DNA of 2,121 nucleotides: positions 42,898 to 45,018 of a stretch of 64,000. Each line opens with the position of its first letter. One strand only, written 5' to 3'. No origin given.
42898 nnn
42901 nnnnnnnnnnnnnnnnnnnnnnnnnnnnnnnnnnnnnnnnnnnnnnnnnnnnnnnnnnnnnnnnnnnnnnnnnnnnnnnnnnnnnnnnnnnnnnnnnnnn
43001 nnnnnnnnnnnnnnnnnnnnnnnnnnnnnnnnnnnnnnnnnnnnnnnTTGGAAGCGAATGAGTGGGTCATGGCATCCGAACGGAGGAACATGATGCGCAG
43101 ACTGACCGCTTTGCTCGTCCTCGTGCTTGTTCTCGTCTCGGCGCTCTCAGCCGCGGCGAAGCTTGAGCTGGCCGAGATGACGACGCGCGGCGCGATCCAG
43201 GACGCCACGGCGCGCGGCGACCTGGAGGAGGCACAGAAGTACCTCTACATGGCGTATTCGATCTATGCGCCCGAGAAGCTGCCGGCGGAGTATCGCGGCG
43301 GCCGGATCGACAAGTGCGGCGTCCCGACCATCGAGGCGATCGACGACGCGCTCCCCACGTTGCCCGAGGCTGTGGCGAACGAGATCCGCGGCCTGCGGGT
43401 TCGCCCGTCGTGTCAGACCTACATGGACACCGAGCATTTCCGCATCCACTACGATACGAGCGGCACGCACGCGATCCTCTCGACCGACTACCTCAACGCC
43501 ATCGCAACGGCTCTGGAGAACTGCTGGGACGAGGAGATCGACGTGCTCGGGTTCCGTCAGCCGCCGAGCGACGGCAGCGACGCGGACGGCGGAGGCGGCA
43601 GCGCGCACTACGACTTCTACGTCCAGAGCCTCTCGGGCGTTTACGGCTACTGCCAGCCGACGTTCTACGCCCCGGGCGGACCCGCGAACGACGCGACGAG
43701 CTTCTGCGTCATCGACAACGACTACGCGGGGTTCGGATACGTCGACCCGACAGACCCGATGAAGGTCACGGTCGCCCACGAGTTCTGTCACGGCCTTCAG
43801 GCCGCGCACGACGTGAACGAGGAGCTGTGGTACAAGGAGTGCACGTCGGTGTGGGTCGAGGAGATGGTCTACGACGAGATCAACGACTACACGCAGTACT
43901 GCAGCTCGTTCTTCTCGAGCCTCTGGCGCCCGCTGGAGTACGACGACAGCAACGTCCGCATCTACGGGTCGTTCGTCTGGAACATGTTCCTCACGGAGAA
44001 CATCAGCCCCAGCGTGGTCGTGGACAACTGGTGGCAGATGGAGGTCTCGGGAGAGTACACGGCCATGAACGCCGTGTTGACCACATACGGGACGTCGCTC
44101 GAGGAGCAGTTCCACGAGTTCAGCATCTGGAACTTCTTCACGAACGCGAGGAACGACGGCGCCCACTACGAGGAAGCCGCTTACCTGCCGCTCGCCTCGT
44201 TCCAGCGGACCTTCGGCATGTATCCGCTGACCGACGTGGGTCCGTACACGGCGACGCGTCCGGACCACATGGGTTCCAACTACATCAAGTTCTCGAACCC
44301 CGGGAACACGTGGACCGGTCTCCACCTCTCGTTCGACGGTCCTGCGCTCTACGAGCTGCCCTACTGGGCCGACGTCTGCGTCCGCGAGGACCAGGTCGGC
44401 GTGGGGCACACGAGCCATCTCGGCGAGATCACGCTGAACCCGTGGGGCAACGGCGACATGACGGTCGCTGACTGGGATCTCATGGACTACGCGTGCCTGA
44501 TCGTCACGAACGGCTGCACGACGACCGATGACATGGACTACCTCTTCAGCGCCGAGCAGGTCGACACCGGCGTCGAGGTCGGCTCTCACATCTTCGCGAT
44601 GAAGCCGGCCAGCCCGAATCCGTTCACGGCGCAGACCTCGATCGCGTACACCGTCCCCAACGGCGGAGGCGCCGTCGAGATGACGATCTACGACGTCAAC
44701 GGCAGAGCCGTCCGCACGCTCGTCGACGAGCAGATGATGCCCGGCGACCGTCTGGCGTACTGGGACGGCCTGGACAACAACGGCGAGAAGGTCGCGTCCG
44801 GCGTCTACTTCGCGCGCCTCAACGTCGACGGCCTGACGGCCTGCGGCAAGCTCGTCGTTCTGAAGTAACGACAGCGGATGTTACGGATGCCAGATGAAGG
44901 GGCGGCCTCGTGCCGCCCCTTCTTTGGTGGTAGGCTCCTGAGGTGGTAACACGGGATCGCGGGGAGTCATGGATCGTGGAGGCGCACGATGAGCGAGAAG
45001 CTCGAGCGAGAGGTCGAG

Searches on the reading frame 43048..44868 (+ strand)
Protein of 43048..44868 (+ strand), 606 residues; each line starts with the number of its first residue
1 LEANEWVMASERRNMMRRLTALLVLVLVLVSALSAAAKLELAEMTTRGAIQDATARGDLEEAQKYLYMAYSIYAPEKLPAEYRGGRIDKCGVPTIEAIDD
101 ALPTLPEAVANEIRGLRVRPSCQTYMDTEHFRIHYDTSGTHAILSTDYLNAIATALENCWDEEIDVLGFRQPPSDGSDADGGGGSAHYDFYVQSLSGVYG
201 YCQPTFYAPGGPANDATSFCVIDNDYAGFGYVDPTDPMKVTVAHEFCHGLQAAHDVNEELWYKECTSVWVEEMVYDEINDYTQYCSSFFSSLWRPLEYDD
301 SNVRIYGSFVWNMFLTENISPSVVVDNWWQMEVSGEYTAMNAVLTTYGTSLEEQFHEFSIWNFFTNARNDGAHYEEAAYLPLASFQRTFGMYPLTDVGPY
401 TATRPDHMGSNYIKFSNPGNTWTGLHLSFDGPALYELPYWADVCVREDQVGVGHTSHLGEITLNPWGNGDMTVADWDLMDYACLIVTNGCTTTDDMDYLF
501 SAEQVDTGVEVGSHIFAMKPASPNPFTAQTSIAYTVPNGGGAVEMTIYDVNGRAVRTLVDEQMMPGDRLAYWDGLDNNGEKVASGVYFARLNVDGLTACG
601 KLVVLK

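Call 65: search_protein_families(library=pfam, proteins=[window:43048-44868:+], max_evalue=0.00001)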
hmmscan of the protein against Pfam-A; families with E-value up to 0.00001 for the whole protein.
window:43048-44868:+ (606 aa): 1 family
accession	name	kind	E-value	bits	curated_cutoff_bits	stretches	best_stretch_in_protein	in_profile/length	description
PF13860.13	FlgD_ig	-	1.3e-08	35.1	27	1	528-588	10-70/79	FlgD Ig-like domain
